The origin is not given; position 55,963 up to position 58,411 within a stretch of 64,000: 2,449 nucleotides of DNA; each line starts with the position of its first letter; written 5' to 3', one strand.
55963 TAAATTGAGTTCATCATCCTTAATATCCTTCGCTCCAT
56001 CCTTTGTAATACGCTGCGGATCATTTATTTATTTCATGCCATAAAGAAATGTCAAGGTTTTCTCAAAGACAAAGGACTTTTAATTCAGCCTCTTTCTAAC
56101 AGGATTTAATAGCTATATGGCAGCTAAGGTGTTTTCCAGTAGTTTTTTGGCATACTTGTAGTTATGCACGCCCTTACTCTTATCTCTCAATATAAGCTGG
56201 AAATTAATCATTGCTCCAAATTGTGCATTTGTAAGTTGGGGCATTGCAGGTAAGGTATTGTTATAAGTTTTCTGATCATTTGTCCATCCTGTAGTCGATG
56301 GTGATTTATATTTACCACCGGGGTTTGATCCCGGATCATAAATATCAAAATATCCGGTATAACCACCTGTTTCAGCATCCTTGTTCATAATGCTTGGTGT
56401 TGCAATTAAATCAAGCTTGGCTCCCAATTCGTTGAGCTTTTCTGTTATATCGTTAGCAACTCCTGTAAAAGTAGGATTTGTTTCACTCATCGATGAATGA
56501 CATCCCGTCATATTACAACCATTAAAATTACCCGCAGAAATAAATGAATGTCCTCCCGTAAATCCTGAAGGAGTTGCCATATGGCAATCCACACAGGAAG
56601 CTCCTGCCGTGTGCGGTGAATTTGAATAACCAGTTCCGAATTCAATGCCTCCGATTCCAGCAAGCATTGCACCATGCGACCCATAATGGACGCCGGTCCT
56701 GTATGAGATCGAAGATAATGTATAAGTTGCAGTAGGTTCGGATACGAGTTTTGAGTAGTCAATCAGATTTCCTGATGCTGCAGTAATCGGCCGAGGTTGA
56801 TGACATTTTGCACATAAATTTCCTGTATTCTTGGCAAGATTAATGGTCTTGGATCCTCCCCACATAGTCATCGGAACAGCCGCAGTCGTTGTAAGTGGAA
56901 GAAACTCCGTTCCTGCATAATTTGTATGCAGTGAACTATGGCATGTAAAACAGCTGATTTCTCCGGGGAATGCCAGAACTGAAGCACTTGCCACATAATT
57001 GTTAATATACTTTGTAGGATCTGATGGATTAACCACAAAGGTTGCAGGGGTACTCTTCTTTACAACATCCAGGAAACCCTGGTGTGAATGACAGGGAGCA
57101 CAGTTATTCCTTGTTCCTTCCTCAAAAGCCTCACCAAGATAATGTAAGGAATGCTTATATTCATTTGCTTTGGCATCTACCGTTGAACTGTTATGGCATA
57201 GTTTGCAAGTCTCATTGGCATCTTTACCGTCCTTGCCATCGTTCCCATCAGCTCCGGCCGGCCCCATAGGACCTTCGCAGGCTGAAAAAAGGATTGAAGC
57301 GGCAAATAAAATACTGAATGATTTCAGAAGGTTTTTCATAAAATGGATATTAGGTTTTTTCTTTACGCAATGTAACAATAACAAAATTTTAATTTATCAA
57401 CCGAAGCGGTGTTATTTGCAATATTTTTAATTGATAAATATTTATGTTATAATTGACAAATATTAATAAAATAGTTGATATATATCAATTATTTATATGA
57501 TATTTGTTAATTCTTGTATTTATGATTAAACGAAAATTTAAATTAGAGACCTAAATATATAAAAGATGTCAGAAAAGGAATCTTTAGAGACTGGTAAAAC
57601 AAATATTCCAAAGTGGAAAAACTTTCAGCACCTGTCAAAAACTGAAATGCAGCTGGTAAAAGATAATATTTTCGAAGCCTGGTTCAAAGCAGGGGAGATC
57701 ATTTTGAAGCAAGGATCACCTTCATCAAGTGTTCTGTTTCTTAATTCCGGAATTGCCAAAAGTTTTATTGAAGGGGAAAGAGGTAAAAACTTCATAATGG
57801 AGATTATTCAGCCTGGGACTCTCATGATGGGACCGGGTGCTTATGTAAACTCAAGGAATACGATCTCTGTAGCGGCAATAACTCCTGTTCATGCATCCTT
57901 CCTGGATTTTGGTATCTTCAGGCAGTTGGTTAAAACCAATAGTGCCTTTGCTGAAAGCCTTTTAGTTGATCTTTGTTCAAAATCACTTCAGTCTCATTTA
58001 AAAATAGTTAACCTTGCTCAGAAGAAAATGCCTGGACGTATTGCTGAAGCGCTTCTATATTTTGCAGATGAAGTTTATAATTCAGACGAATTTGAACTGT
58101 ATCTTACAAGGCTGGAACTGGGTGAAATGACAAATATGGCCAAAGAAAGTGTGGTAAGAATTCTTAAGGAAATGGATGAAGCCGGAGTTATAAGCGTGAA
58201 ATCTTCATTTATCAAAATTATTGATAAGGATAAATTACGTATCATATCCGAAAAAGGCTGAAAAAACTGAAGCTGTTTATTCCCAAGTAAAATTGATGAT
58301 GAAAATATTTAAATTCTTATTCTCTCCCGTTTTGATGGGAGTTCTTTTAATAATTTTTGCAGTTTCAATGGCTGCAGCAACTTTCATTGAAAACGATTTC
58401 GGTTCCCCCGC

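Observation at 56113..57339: Lipoprotein multihaem cytochrome with a collagen-like G-X-Y tether directly after the lipid-anchor cysteine and a CX4CH site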

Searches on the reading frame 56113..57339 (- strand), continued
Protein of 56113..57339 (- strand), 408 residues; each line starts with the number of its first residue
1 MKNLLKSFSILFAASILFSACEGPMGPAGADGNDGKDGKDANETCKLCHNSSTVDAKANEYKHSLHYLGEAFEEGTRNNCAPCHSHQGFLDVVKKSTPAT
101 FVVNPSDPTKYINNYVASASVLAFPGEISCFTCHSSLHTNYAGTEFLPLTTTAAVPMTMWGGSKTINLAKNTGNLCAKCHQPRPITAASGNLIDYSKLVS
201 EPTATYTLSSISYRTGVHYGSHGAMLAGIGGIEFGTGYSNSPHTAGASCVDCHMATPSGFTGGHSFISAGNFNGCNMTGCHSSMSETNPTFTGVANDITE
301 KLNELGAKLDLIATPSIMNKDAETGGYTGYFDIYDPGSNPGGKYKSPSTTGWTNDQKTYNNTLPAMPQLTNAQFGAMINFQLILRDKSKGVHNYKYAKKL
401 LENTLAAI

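Call 62: find_homologous_proteins(query=P0184, max_evalue=1e-20)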
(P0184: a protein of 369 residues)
Query P0184 (369 aa): 600 proteins with E <= 1e-20 among 8000 candidates; the best 120 are listed.
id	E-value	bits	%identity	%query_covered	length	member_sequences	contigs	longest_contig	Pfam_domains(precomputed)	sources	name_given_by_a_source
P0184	3.2e-255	864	100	100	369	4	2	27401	PF14522.12,PF22113.2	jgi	jgi:hypothetical protein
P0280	1.6e-218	743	85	100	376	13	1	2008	PF14522.12,PF22113.2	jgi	jgi:hypothetical protein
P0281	7.2e-212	722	84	100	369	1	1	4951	PF14522.12,PF22113.2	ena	-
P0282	3.4e-198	677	79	100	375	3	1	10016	PF14522.12,PF22113.2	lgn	-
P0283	2.1e-180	618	74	99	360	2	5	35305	PF14522.12,PF22113.2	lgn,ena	-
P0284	3.2e-167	575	68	99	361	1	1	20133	PF14537.12,PF14522.12,PF22113.2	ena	-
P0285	2.0e-153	529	76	81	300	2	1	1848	PF14522.12,PF22113.2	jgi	jgi:hypothetical protein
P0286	1.3e-143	497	60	99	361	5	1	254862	PF09699.16,PF14522.12,PF22113.2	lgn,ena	-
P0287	1.3e-141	490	61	99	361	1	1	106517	PF01391.24,PF14537.12,PF14522.12,PF22113.2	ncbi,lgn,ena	-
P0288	1.0e-138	481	58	99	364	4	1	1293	PF14537.12,PF14522.12,PF22113.2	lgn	-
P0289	5.8e-137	475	59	99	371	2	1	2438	PF01391.24,PF14522.12,PF22113.2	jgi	-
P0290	5.5e-136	472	59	99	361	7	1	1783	PF14522.12,PF22113.2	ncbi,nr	ncbi:MAG: collagen-like protein [Longimicrobiales bacterium]|nr:collagen-like protein [Longimicrobia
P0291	3.6e-135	469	58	99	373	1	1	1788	PF09699.16,PF14537.12,PF02335.21,PF14522.12,PF22113.2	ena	-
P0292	3.0e-134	466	59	99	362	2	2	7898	PF14537.12,PF14522.12,PF22113.2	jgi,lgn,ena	-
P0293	3.7e-134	466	57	99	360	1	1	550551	PF14537.12,PF14522.12,PF22113.2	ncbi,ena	-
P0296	1.0e-131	458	58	99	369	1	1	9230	PF01391.24,PF14522.12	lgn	-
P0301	5.4e-128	445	55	99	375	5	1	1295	PF01391.24,PF14522.12,PF22113.2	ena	-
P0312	4.3e-124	433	56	99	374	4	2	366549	PF01391.24,PF14522.12,PF22113.2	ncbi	-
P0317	2.2e-122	427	54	99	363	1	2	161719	PF14522.12,PF22113.2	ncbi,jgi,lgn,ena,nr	ncbi:MAG: collagen-like protein [Gemmatimonadota bacterium]|nr:collagen-like protein [Gemmatimonadot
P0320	2.5e-121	424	53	98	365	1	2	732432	PF14522.12,PF22113.2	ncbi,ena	-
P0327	6.9e-118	412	53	98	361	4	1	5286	PF01391.24,PF14522.12,PF22113.2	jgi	jgi:hypothetical protein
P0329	1.2e-117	411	52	99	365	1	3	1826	PF01391.24,PF14537.12,PF14522.12,PF22113.2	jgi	jgi:hypothetical protein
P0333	6.5e-117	409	52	97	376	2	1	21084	PF01391.24,PF14537.12,PF14522.12,PF22113.2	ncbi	-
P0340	3.7e-115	403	53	99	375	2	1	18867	PF01391.24,PF14522.12,PF22113.2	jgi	-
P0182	7.1e-113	396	51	98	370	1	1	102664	PF01391.24,PF14537.12,PF14522.12,PF22113.2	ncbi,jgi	jgi:hypothetical protein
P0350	1.4e-111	391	51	99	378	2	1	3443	PF01391.24,PF14522.12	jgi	jgi:hypothetical protein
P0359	2.4e-109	384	48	86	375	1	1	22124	PF01391.24,PF02335.21,PF14522.12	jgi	jgi:hypothetical protein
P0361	2.8e-108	381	52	93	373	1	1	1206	PF01391.24,PF14522.12,PF22113.2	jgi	jgi:hypothetical protein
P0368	1.7e-105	371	48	99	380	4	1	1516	PF01391.24,PF14522.12,PF22113.2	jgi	jgi:hypothetical protein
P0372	1.0e-104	369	47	99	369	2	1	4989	PF01391.24,PF09699.16,PF14537.12,PF14522.12,PF22113.2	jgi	jgi:hypothetical protein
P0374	3.5e-104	367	49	100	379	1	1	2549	PF01391.24,PF14522.12,PF22113.2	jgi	-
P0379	9.8e-103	362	47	98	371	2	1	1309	PF14522.12,PF22113.2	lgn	-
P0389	7.0e-100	353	47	89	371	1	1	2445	PF01391.24,PF09699.16,PF02335.21,PF14522.12,PF22113.2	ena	-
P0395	1.0e-98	349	49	93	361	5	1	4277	PF01391.24,PF14522.12,PF22113.2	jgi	jgi:hypothetical protein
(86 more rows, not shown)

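Call 63: find_encoding_contigs(protein=P0320, flank=9000, max_places=1)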
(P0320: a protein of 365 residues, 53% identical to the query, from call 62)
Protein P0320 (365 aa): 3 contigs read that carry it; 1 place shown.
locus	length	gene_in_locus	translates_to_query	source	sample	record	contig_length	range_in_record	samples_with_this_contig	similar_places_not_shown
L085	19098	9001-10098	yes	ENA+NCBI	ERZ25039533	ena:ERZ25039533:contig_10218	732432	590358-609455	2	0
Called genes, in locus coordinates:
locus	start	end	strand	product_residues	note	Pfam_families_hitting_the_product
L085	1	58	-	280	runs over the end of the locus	PF02634:FdhD-NarQ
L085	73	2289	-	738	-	PF00384:Molybdopterin, PF01568:Molydop_binding (weak)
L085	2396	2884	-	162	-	PF04893:Yip1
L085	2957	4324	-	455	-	PF04389:Peptidase_M28, PF01546:Peptidase_M20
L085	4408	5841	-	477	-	PF00474:SSF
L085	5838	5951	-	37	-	-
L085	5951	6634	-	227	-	-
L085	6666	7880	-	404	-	PF01244:Peptidase_M19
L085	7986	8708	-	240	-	PF00196:GerE, PF08281:Sigma70_r4_2 (weak)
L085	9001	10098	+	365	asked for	PF14522:Cytochrome_C7 (faint), PF22113:Mtrc-MtrF_II-IV_dom (weak)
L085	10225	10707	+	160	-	PF13474:SnoaL_3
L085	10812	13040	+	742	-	-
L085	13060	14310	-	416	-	-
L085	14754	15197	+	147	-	-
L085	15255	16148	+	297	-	PF00348:polyprenyl_synt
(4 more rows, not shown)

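Call 64: find_encoding_contigs(protein=P0293, flank=9000, max_places=1)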
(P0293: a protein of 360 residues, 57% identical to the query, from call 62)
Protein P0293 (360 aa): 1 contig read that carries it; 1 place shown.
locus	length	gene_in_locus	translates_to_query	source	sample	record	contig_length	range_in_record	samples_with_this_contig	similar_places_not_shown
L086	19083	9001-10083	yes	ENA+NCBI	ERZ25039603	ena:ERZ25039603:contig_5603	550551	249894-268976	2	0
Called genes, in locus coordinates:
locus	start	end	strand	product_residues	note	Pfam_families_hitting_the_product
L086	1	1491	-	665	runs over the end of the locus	PF02085:Cytochrom_CIII (faint), PF09699:Paired_CXXCH_1 (faint), PF14522:Cytochrome_C7 (faint), PF22113:Mtrc-MtrF_II-IV_dom (faint), PF14537:Cytochrom_c3_2 (weak), PF01292:Ni_hydr_CYTB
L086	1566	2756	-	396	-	PF22113:Mtrc-MtrF_II-IV_dom (faint), PF09699:Paired_CXXCH_1 (faint), PF14522:Cytochrome_C7 (faint)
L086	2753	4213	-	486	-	-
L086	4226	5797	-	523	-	PF14522:Cytochrome_C7 (faint), PF22113:Mtrc-MtrF_II-IV_dom (faint), PF14537:Cytochrom_c3_2 (faint), PF09699:Paired_CXXCH_1 (weak)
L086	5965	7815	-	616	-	PF13424:TPR_12 (faint), PF13371:TPR_9 (faint), PF13431:TPR_17 (faint), PF08409:TMTC_DUF1736, PF13414:TPR_11 (faint), PF23914:TPR_CcmH_CycH (faint), PF13432:TPR_16, PF14559:TPR_19 (weak), +6 more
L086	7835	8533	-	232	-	-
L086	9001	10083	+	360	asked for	PF14522:Cytochrome_C7 (faint), PF14537:Cytochrom_c3_2 (faint), PF22113:Mtrc-MtrF_II-IV_dom (faint)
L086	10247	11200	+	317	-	-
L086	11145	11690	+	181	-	PF13474:SnoaL_3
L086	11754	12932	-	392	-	PF03916:NrfD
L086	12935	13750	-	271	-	PF12838:Fer4_7, PF13237:Fer4_10 (weak), PF13247:Fer4_11, PF00037:Fer4, PF12797:Fer4_2 (weak), PF12837:Fer4_6 (weak), PF13237:Fer4_10 (weak), PF12838:Fer4_7 (weak), +4 more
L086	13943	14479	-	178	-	-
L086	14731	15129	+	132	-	-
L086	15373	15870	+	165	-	PF00210:Ferritin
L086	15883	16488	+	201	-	PF11845:Tll0287-like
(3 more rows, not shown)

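Call 65: find_encoding_contigs(protein=P0317, flank=9000, max_places=1)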
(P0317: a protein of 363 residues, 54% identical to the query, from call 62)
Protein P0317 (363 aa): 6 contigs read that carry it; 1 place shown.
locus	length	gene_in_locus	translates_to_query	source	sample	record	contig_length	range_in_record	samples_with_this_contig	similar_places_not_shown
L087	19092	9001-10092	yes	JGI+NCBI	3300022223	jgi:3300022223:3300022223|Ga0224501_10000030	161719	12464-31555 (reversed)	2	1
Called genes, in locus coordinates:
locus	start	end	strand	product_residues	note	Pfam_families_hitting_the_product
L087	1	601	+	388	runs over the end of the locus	-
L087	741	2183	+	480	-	PF10090:HPTransfase (faint), PF00512:HisKA, PF02518:HATPase_c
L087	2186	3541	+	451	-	PF00072:Response_reg, PF00158:Sigma54_activat, PF14532:Sigma54_activ_2, PF20030:bpMoxR (weak), PF00004:AAA (weak), PF07728:AAA_5, PF25601:AAA_lid_14, PF02954:HTH_8, +1 more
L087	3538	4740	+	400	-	PF14537:Cytochrom_c3_2 (faint), PF02085:Cytochrom_CIII (faint), PF09699:Paired_CXXCH_1 (faint), PF14522:Cytochrome_C7 (faint), PF22678:Cytochrom_c_NrfB-like (faint)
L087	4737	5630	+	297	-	PF01292:Ni_hydr_CYTB (faint)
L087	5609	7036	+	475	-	PF02085:Cytochrom_CIII (faint), PF14537:Cytochrom_c3_2 (faint), PF14522:Cytochrome_C7 (weak)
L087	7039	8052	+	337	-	PF11383:DUF3187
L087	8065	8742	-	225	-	-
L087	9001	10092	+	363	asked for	PF14522:Cytochrome_C7 (faint), PF22113:Mtrc-MtrF_II-IV_dom (faint)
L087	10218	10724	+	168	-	PF13474:SnoaL_3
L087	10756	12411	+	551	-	PF08409:TMTC_DUF1736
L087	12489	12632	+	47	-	-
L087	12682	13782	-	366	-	PF04909:Amidohydro_2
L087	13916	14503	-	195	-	PF13302:Acetyltransf_3, PF00583:Acetyltransf_1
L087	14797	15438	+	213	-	-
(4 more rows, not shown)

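Call 67: search_protein_families(library=ncbifam, proteins=[P0131, P0192, P0290], max_evalue=0.01)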
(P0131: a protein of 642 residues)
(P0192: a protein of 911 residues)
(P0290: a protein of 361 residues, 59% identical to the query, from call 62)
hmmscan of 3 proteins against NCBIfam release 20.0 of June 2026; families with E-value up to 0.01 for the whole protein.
P0131 (642 aa): 4 families
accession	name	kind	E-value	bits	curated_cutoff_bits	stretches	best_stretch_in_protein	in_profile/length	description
NF038329.2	gly_rich_SclB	equivalog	2e-12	46.8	325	1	143-217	121-216/442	LPXTG-anchored collagen-like adhesin Scl2/SclB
NF038330.1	adhesin_SclA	exception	1.6e-10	41.2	400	1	142-243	177-275/405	LPXTG-anchored collagen-like adhesin Scl1/SclA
NF046116.1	adhesin_Lcl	equivalog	1e-09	37.5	500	1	145-215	63-136/431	collagen-like adhesin Lcl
NF053851.1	Bdello_MAT_N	subfamily_domain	7.7e-09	35.6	60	1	16-91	2-78/162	mosaic adhesive trimer family chimeric fiber protein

P0192 (911 aa): 7 families
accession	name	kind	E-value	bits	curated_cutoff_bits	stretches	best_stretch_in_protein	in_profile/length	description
NF046116.1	adhesin_Lcl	equivalog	4.9e-34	117.6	500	2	287-438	54-201/431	collagen-like adhesin Lcl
NF038329.2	gly_rich_SclB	equivalog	9.1e-31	107.2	325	2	287-438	126-283/442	LPXTG-anchored collagen-like adhesin Scl2/SclB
NF038330.1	adhesin_SclA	exception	5.1e-29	102.1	400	3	143-258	136-249/405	LPXTG-anchored collagen-like adhesin Scl1/SclA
NF053851.1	Bdello_MAT_N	subfamily_domain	0.00012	21.9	60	1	17-89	4-77/162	mosaic adhesive trimer family chimeric fiber protein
NF038313.3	HisXaaSer_A4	exception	0.00042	21.2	55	0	307-348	50-91/93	His-Xaa-Ser repeat protein HxsA4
TIGR03153.1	cytochr_NrfH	equivalog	0.0035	17.4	134.2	0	437-552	25-118/138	cytochrome c nitrite reductase small subunit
TIGR03508.1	decahem_SO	subfamily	0.0091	15.5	192.2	0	439-605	93-249/258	DmsE family decaheme c-type cytochrome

P0290 (361 aa): 7 families
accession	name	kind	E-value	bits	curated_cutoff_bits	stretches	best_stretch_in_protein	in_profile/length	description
NF038329.2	gly_rich_SclB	equivalog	6e-05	22.1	325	1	23-56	150-183/442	LPXTG-anchored collagen-like adhesin Scl2/SclB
TIGR01905.1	paired_CXXCH_1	subfamily_domain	0.00021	21.1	25.2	0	57-74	6-23/41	doubled CXXCH domain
NF046116.1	adhesin_Lcl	equivalog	0.00051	18.7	500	1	23-53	99-132/431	collagen-like adhesin Lcl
NF038330.1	adhesin_SclA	exception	0.00072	19.3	400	1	22-58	215-251/405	LPXTG-anchored collagen-like adhesin Scl1/SclA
NF041198.1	UshA_like_PCGU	equivalog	0.001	17.8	275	1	54-132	439-509/519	UshA-like (seleno)protein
NF004064.0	PRK05578.1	equivalog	0.0043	17.1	74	1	236-295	55-112/130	cytidine deaminase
TIGR01904.2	GSu_C4xC__C2xCH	domain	0.0087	15.8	27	0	85-140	14-65/73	CxxxxCH/CxxCH domain c-type cytochrome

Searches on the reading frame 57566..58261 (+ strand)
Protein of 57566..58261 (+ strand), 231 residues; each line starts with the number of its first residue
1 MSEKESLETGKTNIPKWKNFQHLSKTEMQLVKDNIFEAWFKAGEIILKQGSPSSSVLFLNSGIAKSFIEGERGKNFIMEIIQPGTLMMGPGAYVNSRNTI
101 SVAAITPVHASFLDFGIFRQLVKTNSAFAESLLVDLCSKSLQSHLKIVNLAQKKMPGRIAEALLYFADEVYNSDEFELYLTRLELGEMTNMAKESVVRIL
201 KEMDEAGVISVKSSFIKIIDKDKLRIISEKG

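Call 3: search_protein_families(library=pfam, proteins=[window:57566-58261:+], max_evalue=0.1)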
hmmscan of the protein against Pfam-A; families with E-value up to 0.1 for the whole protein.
window:57566-58261:+ (231 aa): 4 families
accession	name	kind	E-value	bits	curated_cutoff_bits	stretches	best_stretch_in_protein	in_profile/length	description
PF13545.12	HTH_Crp_2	-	7.7e-14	51.9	27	1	157-225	1-68/70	Crp-like helix-turn-helix domain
PF00027.35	cNMP_binding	-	1.9e-11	44.2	27.5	1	39-125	3-89/89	Cyclic nucleotide-binding domain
PF00464.25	SHMT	-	0.059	12.4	27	0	54-166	239-353/399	Serine hydroxymethyltransferase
PF24101.1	eWH_GTF3C1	-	0.078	13.1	30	0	175-214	27-66/110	GTF3C1, extended winged-helix domain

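Call 4: search_protein_families(library=ncbifam, proteins=[window:57566-58261:+], max_evalue=0.1)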
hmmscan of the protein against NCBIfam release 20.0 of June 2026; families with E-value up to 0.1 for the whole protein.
window:57566-58261:+ (231 aa): 11 families
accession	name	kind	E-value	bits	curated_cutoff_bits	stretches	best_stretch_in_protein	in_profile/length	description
NF008732.0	PRK11753.1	equivalog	6.7e-16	58.4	266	1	41-217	29-209/214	cAMP-activated global transcriptional regulator CRP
NF008365.0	PRK11161.1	subfamily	6.5e-12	45.3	228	1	33-228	43-243/250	fumarate/nitrate reduction transcriptional regulator Fnr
NF006901.0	PRK09392.1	equivalog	1.3e-07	31.2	211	1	14-225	9-218/236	transcriptional activator FtrB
NF010499.0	PRK13918.1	equivalog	1.3e-05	24.8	274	1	39-225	16-198/205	CRP/FNR family transcriptional regulator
NF045989.1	TransRegFnrLRhodb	equivalog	2.3e-05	23.7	300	1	26-222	27-229/245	transcriptional regulator FnrL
NF050806.1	TransRegFixKCaul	equivalog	2.5e-05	23.6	300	1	38-223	26-209/215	transcriptional regulator FixK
NF041163.2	encap_f2b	equivalog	5.1e-05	22.6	400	1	25-132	85-193/450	family 2B encapsulin nanocompartment shell protein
TIGR03697.1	NtcA_cyano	equivalog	0.00027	20.8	244.95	1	44-220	2-184/193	global nitrogen regulator NtcA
NF052518.1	TransRegLdrP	equivalog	0.0021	18.1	300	1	149-222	106-182/195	transcriptional regulator LdrP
NF058543.1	ActPatMycb56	equivalog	0.0023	16.8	460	1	28-145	12-126/317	acetyltransferase Pat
NF007707.0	PRK10402.1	subfamily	0.014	15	180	1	38-161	34-157/226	transcriptional regulator YeiL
